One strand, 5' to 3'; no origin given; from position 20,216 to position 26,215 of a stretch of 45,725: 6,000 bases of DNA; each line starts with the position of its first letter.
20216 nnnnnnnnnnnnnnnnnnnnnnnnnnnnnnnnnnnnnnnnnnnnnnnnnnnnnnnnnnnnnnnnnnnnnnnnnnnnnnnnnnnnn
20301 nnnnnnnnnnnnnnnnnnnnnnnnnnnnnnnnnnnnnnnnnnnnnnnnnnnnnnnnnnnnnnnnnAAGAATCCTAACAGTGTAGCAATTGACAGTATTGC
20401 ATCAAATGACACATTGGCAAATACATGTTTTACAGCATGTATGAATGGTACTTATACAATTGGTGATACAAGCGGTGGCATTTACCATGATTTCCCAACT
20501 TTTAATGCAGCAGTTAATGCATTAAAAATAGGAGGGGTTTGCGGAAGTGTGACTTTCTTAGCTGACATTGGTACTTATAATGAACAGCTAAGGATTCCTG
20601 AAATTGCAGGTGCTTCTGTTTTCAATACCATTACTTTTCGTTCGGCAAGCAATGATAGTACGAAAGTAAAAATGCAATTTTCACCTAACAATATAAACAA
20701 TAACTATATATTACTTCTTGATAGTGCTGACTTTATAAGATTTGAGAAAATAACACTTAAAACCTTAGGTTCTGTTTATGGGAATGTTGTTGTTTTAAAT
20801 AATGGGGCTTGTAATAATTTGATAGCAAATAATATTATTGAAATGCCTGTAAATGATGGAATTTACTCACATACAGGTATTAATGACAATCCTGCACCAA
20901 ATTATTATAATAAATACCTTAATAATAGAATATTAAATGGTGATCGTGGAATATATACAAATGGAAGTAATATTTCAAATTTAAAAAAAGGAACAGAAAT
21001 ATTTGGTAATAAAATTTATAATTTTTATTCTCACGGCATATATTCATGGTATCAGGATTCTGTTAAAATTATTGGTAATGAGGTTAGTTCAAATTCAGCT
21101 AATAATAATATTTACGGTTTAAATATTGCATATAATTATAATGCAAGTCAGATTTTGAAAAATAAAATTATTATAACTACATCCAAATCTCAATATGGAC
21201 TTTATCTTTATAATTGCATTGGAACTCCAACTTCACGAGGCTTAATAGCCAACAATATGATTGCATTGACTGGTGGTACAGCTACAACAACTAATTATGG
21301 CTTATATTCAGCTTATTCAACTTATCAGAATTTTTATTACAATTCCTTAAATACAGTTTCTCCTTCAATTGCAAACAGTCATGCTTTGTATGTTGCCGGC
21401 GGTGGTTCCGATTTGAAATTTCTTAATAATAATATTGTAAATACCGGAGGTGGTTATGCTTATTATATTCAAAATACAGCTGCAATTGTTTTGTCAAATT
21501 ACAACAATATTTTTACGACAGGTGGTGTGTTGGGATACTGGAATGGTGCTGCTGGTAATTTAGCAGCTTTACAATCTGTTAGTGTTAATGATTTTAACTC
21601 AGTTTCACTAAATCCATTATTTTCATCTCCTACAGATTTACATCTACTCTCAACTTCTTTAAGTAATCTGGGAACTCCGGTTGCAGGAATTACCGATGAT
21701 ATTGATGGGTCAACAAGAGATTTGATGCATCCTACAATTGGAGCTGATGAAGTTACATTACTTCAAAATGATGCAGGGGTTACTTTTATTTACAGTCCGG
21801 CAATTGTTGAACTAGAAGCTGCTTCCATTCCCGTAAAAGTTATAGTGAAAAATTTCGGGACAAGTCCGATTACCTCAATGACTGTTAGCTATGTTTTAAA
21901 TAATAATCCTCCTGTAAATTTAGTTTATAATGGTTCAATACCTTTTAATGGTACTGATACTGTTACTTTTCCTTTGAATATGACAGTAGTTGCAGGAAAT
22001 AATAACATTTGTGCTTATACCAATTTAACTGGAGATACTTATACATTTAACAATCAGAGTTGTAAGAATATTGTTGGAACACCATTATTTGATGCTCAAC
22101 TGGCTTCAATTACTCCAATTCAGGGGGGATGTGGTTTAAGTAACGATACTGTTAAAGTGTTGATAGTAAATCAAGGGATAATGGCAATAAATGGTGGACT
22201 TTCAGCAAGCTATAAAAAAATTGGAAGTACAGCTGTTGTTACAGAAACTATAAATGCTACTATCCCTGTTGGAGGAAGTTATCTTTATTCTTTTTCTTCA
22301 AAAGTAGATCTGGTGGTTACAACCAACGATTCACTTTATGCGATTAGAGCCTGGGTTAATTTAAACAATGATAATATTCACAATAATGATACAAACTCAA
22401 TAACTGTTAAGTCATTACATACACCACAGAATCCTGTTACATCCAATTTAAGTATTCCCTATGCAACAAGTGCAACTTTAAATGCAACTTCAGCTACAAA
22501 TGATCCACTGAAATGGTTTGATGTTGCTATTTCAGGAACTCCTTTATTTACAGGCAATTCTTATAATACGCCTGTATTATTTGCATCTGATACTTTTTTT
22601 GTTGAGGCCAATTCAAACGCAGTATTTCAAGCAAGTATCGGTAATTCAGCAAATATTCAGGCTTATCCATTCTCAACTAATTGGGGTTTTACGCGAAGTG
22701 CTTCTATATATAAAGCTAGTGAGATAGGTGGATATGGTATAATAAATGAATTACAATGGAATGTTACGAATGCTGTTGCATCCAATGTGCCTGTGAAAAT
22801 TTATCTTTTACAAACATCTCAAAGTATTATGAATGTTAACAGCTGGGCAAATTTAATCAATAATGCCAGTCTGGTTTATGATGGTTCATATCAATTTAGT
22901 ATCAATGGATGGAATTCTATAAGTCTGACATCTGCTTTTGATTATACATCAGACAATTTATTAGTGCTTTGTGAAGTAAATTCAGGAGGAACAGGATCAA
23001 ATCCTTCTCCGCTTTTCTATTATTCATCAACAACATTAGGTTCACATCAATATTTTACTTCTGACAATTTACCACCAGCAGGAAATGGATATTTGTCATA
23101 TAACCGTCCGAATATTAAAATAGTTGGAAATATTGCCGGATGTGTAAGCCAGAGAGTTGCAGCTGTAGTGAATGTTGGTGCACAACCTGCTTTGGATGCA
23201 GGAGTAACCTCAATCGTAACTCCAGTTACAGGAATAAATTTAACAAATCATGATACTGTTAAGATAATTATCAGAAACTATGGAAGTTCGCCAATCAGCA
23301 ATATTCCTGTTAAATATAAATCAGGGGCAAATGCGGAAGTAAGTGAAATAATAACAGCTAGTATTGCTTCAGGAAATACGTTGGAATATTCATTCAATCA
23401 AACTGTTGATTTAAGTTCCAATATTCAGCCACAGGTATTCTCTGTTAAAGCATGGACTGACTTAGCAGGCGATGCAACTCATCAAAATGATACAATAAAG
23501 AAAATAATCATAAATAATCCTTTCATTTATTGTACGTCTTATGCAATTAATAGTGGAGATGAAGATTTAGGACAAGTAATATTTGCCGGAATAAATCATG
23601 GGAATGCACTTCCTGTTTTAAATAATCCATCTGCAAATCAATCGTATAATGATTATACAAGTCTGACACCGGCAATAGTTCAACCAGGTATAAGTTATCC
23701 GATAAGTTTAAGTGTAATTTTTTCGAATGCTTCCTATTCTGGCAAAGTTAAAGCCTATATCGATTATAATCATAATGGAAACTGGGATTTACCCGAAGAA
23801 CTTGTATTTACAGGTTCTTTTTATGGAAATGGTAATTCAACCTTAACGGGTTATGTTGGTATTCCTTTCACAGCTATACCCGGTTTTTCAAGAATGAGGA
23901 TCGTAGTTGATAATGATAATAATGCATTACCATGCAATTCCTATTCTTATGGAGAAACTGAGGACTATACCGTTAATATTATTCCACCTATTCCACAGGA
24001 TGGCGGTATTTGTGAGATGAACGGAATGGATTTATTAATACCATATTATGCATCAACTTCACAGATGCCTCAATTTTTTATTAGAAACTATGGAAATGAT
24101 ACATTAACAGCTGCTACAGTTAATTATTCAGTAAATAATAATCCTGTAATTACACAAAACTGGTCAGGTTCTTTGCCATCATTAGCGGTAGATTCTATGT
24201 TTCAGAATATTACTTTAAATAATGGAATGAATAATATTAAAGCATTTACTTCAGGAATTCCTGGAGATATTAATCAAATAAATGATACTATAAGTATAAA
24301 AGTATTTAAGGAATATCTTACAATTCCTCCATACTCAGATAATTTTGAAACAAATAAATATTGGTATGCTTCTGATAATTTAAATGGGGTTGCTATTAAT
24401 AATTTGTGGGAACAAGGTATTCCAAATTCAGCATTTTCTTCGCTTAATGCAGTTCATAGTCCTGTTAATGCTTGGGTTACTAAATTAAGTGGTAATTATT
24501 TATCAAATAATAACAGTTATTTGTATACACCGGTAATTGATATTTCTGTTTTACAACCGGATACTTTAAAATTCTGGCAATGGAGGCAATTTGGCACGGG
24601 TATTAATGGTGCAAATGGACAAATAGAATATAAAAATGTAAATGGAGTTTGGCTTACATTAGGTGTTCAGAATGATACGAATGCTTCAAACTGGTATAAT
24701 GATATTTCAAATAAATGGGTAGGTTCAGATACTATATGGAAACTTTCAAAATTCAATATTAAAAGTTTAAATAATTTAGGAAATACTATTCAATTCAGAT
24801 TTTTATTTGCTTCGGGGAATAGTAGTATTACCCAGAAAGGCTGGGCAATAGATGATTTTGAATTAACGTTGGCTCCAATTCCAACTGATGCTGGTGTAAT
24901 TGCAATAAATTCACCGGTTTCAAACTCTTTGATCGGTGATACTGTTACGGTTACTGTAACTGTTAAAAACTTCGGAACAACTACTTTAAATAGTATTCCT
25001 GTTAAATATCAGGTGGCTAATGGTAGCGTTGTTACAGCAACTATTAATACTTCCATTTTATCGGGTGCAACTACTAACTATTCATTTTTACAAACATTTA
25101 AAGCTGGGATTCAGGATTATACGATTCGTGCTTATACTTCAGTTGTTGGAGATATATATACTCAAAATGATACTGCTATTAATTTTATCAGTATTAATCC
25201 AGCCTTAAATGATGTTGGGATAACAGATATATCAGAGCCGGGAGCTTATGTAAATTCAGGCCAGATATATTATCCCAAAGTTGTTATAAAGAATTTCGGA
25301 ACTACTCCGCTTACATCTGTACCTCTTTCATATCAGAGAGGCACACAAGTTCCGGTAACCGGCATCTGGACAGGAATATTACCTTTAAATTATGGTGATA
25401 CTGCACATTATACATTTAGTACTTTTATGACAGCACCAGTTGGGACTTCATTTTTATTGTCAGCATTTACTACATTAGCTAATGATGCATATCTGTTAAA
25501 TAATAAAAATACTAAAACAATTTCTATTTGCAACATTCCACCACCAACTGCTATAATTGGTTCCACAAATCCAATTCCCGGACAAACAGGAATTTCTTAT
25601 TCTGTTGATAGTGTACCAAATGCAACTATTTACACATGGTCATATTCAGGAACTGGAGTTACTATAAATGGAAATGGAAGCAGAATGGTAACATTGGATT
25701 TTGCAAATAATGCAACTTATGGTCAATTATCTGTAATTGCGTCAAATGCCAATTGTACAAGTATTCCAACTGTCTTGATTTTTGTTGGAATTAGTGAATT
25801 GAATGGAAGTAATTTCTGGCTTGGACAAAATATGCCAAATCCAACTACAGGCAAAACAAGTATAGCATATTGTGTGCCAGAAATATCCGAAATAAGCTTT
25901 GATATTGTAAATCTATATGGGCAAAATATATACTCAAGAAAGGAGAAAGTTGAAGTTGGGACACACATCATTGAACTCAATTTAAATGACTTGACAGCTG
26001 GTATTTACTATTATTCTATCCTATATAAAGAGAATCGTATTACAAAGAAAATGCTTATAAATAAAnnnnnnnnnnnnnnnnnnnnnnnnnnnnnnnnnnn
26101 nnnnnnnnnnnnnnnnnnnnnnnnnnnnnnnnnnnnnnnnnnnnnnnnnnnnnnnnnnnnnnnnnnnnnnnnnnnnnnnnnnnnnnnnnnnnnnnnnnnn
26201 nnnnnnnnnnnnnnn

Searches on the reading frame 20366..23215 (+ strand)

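Call 91: search_protein_families(library=pfam, proteins=[window:20366-23215:+], max_evalue=0.01)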
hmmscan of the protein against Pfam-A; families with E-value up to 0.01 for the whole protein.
window:20366-23215:+ (950 aa): 1 family
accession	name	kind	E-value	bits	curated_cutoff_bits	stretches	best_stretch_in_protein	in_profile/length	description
PF19081.6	Ig_7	-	1.9e-10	41.4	27.3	1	687-751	1-67/84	Ig-like domain CHU_C associated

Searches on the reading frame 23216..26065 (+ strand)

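Call 91: search_protein_families(library=pfam, proteins=[window:23216-26065:+], max_evalue=0.01)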
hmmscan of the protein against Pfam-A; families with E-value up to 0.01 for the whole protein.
window:23216-26065:+ (950 aa): 6 families
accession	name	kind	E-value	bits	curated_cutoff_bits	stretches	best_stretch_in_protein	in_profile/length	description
PF20009.4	GEVED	-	2.4e-16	60.7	24.4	1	178-254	2-78/78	GEVED domain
PF19408.5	PKD_6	-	6.5e-12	46.1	25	1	776-849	4-74/82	PKD-like domain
PF18962.6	Por_Secre_tail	-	1.6e-08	35.1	27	1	874-948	3-75/75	Secretion system C-terminal sorting domain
PF07705.17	CARDB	-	7e-07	29.8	22.7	1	563-651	7-93/101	CARDB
PF00553.25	CBM_2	-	0.00071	20.3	24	0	577-621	15-58/101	Cellulose binding domain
PF13585.12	CHU_C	-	0.0022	18.5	27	1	889-945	25-81/86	CHU_C Type IX secretion signal domain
